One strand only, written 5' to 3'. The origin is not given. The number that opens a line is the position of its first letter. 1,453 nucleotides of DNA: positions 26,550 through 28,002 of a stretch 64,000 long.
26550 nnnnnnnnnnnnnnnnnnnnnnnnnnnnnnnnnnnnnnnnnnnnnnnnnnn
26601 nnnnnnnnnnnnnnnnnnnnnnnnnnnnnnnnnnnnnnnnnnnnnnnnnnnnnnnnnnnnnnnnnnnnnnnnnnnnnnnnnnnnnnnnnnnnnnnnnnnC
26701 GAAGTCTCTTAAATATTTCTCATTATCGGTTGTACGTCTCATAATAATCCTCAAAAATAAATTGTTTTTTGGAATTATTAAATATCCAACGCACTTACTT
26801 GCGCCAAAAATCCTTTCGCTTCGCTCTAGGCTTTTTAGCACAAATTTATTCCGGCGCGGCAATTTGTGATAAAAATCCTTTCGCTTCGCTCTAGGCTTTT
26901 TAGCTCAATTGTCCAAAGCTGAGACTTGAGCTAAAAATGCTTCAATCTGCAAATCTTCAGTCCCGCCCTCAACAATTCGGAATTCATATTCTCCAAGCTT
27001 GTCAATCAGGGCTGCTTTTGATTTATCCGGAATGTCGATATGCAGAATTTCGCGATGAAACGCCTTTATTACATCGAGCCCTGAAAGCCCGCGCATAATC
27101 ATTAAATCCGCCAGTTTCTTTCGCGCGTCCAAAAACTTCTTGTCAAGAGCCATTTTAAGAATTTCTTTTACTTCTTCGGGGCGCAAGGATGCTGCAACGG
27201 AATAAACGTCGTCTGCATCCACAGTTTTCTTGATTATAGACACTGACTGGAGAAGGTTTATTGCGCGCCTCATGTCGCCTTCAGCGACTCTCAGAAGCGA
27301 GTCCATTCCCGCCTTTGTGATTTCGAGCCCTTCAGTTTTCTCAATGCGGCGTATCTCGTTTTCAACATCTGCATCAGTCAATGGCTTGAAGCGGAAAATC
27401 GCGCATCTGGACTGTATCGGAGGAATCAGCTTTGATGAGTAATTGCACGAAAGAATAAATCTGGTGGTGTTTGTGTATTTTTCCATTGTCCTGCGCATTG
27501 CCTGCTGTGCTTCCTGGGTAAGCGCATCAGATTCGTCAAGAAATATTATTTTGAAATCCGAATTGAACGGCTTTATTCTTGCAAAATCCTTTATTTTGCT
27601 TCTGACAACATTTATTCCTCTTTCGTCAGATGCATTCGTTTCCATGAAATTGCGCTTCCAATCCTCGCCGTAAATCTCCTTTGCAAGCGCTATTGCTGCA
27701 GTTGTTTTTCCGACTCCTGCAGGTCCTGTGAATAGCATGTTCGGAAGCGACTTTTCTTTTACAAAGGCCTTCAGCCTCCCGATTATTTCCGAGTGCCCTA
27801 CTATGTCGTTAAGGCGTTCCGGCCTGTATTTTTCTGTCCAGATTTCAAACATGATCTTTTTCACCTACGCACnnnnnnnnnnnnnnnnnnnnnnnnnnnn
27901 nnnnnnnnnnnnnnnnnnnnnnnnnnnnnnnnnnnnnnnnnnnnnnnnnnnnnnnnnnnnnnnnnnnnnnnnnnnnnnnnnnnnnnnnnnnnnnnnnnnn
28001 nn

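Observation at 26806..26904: Tandem identical 34-nt repeats with palindromic 31-nt spacer; dispersed family of related intergenic elements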

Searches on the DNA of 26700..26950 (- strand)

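Call 57: search_rna_families(source=window, start=26700, end=26950, threshold=evalue, max_evalue=10)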
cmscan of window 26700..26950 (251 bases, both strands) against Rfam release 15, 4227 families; matches with E-value up to 10: 7.
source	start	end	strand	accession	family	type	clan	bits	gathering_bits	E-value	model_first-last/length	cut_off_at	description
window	26738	26826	+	RF02255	adapt33_1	Gene; lncRNA;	-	24.2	60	0.81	1-76/76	no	Adaptive response 33 conserved region 1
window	26898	26937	-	RF00951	mir-1302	Gene; miRNA;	-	22.9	62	0.17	1-52/52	no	mir-1302 microRNA precursor family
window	26833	26875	-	RF00951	mir-1302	Gene; miRNA;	-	19.9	62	0.99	1-52/52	no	mir-1302 microRNA precursor family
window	26823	26885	+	RF03657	MIR6145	Gene; miRNA;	-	15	53.4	2.6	1-78/78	no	MIR6145 microRNA precursor family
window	26838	26927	+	RF01661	ceN92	Gene; snRNA; snoRNA; HACA-box;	-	14.6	50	9.8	1-126/126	no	Caenorhabditis snoRNA ceN92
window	26827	26914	-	RF03003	GP20-b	Cis-reg;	-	12.7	36.2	3.9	1-62/62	no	GP20-b RNA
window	26747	26928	-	RF02160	PART1_2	Gene; lncRNA;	-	10.3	55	1.3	67-249/249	no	Prostate androgen-regulated transcript 1 conserved region 2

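Call 66: build_rna_model(alignment_id=A3, structure=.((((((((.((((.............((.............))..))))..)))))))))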
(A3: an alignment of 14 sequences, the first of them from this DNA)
Model R1 built from alignment A3 (14 sequences, 60 columns); structure: as given.
model positions 37; base pairs 14; branch points 0; effective number of sequences 14; information 1.08 bits per position. Calibrated on 0.2 Mb of random sequence (short: E-values are rough).
structure used (alignment columns):
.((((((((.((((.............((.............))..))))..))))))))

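Call 67: search_with_rna_model(model_id=R1, sources=[window, L007, L014, L042, L040, L043, L015, L016, L017, L018, L019, L020, L021, L022, L023, L024, L025, L026, L027, L028, L029, L030, L031, L032, L033, L034, L035, L036, L037, L038], max_evalue=1)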
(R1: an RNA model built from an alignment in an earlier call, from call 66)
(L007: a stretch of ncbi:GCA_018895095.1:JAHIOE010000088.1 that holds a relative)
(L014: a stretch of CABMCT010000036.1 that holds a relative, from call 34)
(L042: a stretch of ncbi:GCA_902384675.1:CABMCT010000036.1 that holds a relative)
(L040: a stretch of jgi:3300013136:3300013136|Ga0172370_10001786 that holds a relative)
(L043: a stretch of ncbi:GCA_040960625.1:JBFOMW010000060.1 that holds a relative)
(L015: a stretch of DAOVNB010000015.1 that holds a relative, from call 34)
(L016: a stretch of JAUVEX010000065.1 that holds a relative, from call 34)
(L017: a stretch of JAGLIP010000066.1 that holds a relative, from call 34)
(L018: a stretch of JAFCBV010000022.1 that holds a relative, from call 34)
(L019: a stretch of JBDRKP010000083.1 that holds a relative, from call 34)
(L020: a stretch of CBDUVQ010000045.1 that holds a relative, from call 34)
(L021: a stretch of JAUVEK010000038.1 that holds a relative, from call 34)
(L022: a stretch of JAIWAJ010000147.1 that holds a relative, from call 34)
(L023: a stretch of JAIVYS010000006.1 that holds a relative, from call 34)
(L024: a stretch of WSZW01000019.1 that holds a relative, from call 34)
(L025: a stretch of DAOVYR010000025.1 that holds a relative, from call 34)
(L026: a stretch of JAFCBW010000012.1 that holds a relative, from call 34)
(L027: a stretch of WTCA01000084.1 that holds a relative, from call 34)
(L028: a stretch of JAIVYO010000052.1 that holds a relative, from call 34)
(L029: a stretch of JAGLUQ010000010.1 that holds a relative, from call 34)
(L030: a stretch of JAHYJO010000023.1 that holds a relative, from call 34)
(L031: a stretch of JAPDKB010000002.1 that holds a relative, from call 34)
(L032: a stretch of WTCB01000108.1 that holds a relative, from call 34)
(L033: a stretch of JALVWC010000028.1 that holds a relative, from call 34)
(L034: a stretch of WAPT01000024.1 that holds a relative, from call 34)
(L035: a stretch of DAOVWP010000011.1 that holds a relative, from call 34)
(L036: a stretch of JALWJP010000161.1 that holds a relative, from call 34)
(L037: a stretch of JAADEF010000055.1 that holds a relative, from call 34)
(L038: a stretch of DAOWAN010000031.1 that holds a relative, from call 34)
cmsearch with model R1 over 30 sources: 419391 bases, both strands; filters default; matches with E-value up to 1: 42.
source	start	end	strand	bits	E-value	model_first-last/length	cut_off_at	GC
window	26803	26839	-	53.7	1.1e-09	1-37/37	no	0.46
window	26868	26904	-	53.3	1.4e-09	1-37/37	no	0.41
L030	10804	10841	+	49.9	9.6e-09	1-37/37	no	0.42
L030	10924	10961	+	49.9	9.6e-09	1-37/37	no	0.42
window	59687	59723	-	46.1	8.6e-08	1-37/37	no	0.38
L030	10864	10901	+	46.1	8.7e-08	1-37/37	no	0.39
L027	3370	3407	+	45.9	9.4e-08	1-37/37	no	0.37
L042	2106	2143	-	45.8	9.9e-08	1-37/37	no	0.42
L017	3402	3439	+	45.2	1.4e-07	1-37/37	no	0.39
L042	2171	2207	+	42.8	5.5e-07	1-37/37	no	0.49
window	35223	35259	-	40.8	1.7e-06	1-37/37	no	0.43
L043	9639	9673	-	38.7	5.8e-06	1-37/37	no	0.54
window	55269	55313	-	37.9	8.7e-06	1-37/37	no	0.4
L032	1922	1960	+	36.6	1.8e-05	1-37/37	no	0.44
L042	5828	5873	+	34.9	4.9e-05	1-37/37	no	0.43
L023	10949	10996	+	34.4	6.6e-05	1-37/37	no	0.5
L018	3365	3411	+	34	8.1e-05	1-37/37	no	0.45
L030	10984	11018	+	31.6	0.00031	1-37/37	no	0.46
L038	2202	2246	+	30.9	0.00048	1-37/37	no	0.49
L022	2143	2188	+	30.7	0.00054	1-37/37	no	0.46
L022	2214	2259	+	30.2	0.00068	1-37/37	no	0.48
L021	4962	5007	+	30.1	0.00073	1-37/37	no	0.48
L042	6775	6835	-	29.7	0.00091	1-37/37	no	0.46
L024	10943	10978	+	28.5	0.0019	1-37/37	no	0.36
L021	5033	5068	+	27.1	0.004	1-37/37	no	0.36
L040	13767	13804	-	27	0.0044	1-37/37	no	0.37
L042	2531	2568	+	26.6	0.0053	1-37/37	no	0.37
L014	3218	3278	-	26.6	0.0054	1-37/37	no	0.48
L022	2285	2330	+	26.5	0.0058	1-37/37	no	0.46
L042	4372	4432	+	22.4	0.058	1-37/37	no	0.39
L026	5768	5812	+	22.1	0.07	1-37/37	no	0.47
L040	9854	9891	+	21.9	0.077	1-37/37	no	0.37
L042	2998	3058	+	20.5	0.18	1-37/37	no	0.49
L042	2254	2316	+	20.1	0.22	1-37/37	no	0.52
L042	5740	5774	-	19.6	0.29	1-37/37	no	0.4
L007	6036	6067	-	18.5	0.55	1-37/37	no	0.25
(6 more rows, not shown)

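Call 78: search_with_rna_model(model_id=R1, sources=[window, L014, L042, L040, L043, L045, L017, L018, L021, L022, L023, L024, L026, L027, L030, L032, L038], max_evalue=0.1, make_alignment=true)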
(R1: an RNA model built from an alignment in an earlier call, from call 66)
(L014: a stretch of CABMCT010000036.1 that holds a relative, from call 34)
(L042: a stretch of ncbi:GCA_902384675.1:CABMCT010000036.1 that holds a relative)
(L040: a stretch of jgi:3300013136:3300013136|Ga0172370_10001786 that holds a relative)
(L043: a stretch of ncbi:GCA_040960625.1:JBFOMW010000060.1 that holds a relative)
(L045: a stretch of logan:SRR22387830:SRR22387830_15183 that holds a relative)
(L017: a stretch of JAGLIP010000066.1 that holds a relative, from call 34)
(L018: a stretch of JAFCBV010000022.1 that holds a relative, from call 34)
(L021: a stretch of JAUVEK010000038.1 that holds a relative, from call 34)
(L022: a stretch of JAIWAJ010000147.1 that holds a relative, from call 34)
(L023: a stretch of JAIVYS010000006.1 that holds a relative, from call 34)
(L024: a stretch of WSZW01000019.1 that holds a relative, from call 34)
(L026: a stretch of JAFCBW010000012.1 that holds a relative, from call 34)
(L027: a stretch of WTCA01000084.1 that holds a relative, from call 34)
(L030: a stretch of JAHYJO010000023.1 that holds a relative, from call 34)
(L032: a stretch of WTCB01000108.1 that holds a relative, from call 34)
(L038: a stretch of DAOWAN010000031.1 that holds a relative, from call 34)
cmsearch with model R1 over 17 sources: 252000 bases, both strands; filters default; matches with E-value up to 0.1: 37.
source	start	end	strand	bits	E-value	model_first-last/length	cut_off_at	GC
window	26803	26839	-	53.7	6.7e-10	1-37/37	no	0.46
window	26868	26904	-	53.3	8.4e-10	1-37/37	no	0.41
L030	10804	10841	+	49.9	5.8e-09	1-37/37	no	0.42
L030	10924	10961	+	49.9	5.8e-09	1-37/37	no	0.42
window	59687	59723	-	46.1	5.1e-08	1-37/37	no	0.38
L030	10864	10901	+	46.1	5.2e-08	1-37/37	no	0.39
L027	3370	3407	+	45.9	5.6e-08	1-37/37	no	0.37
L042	2106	2143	-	45.8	6e-08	1-37/37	no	0.42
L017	3402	3439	+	45.2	8.5e-08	1-37/37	no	0.39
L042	2171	2207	+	42.8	3.3e-07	1-37/37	no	0.49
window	35223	35259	-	40.8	1e-06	1-37/37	no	0.43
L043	9639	9673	-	38.7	3.5e-06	1-37/37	no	0.54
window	55269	55313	-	37.9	5.2e-06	1-37/37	no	0.4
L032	1922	1960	+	36.6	1.1e-05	1-37/37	no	0.44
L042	5828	5873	+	34.9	3e-05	1-37/37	no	0.43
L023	10949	10996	+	34.4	4e-05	1-37/37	no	0.5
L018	3365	3411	+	34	4.9e-05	1-37/37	no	0.45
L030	10984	11018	+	31.6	0.00019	1-37/37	no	0.46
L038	2202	2246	+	30.9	0.00029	1-37/37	no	0.49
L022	2143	2188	+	30.7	0.00032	1-37/37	no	0.46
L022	2214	2259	+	30.2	0.00041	1-37/37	no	0.48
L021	4962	5007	+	30.1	0.00044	1-37/37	no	0.48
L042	6775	6835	-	29.7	0.00055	1-37/37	no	0.46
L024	10943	10978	+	28.5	0.0011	1-37/37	no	0.36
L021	5033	5068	+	27.1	0.0024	1-37/37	no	0.36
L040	13767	13804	-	27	0.0026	1-37/37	no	0.37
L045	1993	2038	+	26.6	0.0032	1-37/37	no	0.52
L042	2531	2568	+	26.6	0.0032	1-37/37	no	0.37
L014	3218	3278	-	26.6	0.0032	1-37/37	no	0.48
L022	2285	2330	+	26.5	0.0035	1-37/37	no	0.46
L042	4372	4432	+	22.4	0.035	1-37/37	no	0.39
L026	5768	5812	+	22.1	0.042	1-37/37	no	0.47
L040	9854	9891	+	21.9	0.046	1-37/37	no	0.37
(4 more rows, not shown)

Alignment A6: 37 matches aligned to the model, 127 columns, each read 5' to 3' on its own strand. Consensus structure (alignment columns), stored with it:
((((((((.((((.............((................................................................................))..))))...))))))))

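Call 80: build_rna_model(alignment_id=A6)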
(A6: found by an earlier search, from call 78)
Model R2 built from alignment A6 (37 sequences, 127 columns); structure: stored with the alignment.
model positions 37; base pairs 14; branch points 0; effective number of sequences 37; information 1.163 bits per position. Calibrated on 0.2 Mb of random sequence (short: E-values are rough).
structure used (alignment columns):
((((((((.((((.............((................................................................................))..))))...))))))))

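Call 81: search_with_rna_model(model_id=R2, source=window, filters=off, max_evalue=5)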
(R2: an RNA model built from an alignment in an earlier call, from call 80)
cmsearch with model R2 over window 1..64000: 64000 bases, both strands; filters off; matches with E-value up to 5: 31.
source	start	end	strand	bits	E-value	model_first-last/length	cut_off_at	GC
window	26803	26839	-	55.6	1.4e-11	1-37/37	no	0.46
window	26868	26904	-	53.7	4.4e-11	1-37/37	no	0.41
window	59687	59723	-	46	4.3e-09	1-37/37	no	0.38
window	35223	35259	-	42.3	4e-08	1-37/37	no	0.43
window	35058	35095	+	39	2.8e-07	1-37/37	no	0.39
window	55269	55313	-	35.3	2.7e-06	1-37/37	no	0.4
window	38602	38648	+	32.8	1.2e-05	1-37/37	no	0.51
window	34588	34635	+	27.2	0.00033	1-37/37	no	0.5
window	22722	22767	+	25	0.0012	1-37/37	no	0.43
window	22622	22717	-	23.2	0.0035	1-37/37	no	0.41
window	35513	35551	+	22.6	0.0053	1-37/37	no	0.44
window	5331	5362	+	21.7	0.0088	1-37/37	no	0.25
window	30342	30386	-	20.7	0.016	1-37/37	no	0.49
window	35264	35305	+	17.4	0.12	1-37/37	no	0.38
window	42017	42048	+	15.7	0.32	1-37/37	no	0.41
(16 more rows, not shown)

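Call 86: search_with_rna_model(model_id=R2, source=L046, max_evalue=1, filters=off)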
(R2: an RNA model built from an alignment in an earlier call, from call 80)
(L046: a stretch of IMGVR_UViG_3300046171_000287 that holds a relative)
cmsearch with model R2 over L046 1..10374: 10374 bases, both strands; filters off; matches with E-value up to 1: 3.
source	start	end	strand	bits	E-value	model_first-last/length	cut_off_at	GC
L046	6246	6293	-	27.4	4.9e-05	1-37/37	no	0.42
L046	398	419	+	13.1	0.24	1-37/37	no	0.27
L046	9638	9675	-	10.9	0.89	1-37/37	no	0.39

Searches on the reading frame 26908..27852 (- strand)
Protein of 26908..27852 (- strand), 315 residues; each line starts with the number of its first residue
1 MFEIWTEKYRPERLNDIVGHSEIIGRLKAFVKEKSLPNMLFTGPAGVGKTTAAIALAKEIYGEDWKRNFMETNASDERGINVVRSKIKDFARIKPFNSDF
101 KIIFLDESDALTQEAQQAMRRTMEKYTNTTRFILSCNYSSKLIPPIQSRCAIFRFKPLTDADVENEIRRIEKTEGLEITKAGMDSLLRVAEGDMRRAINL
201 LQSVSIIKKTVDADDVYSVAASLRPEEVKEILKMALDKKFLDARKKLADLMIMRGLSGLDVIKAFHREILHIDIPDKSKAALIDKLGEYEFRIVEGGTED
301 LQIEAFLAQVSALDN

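Call 34: find_related_loci(query=window:26908-27852:-, collection=genome_contigs, flank=10000)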
Query seq(315 aa) (315 aa) in genome_contigs; peptide patterns used: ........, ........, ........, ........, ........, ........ (x = any residue, [..] = any of these).
94 stretches matched a pattern; 26 encode a relative of the query (tblastn E <= 1e-3); 26 distinct loci.
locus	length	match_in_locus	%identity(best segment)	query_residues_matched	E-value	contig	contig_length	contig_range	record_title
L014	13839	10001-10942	94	1-314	0e+0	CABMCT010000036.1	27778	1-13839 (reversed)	uncultured archaeon isolate LFW-46 genome assembly, contig: LFW46_41, whole genome shotgun sequence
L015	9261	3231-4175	73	1-315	2e-160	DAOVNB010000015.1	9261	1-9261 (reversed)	MAG TPA_asm: archaeon isolate CSMAG_1486 CSMAG_1486_k141_254252_length_9261_cov_43.5456, whole genome shotgun sequence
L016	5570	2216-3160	73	1-315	1e-161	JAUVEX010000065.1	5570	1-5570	MAG: archaeon isolate CSMAG_334 CSMAG_334_k141_1435234_length_5570_cov_6.4393, whole genome shotgun sequence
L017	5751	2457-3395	73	1-313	2e-160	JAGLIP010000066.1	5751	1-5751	MAG: Candidatus Aenigmatarchaeota archaeon isolate RS_3_1 ROV157_3.bin.1.fa_66, whole genome shotgun sequence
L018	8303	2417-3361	72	1-315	2e-158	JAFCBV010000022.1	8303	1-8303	MAG: Candidatus Nanohalarchaeota archaeon isolate AB_03_Bin_104 AB_03_Bin_104_scaffold_11891, whole genome shotgun seque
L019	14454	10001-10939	73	1-313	2e-157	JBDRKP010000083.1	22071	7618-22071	MAG: archaeon isolate MEGAHIT-group-1.727 k141_9608247, whole genome shotgun sequence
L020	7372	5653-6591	73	1-313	3e-157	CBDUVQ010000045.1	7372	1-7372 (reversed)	MAG TPA_asm: uncultured archaeon isolate SRR21487742_binner13_Refined_61 genome assembly, contig: ERZ26661670.6261, whol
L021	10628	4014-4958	73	1-315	2e-156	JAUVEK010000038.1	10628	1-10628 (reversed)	MAG: Candidatus Nanohalarchaeota archaeon isolate CSMAG_321 CSMAG_321_k141_1747267_length_10628_cov_18.9622, whole genom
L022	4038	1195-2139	73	1-315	6e-161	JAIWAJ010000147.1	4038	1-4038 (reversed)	MAG: Methanosarcinales archaeon isolate SFP3_US_04_2 NODE_12174_length_4069_cov_1.653475, whole genome shotgun sequence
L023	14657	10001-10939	72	1-313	6e-156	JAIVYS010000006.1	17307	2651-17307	MAG: Candidatus Bathyarchaeota archaeon isolate SFP3_RM_09_1 NODE_730_length_17384_cov_2.937475, whole genome shotgun se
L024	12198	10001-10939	69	3-315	1e-154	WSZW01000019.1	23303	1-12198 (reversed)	MAG: archaeon isolate GLR112 c_000000453913, whole genome shotgun sequence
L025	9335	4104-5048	71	1-315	1e-153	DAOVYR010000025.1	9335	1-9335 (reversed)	MAG TPA_asm: Candidatus Nanohalarchaeota archaeon isolate CSMAG_1788 CSMAG_1788_k141_2495826_length_9335_cov_38.4633, wh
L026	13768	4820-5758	71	1-313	5e-153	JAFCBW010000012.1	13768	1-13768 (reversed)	MAG: Candidatus Nanohalarchaeota archaeon isolate AB_03_Bin_175 AB_03_Bin_175_scaffold_4364, whole genome shotgun sequen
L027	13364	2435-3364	72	4-313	4e-153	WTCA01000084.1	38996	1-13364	MAG: archaeon isolate GLR71 c_000000327083, whole genome shotgun sequence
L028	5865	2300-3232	71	4-314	2e-153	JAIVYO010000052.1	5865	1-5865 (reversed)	MAG: Campylobacterales bacterium isolate SFP3_RS_05_6 NODE_8439_length_5865_cov_1.820495, whole genome shotgun sequence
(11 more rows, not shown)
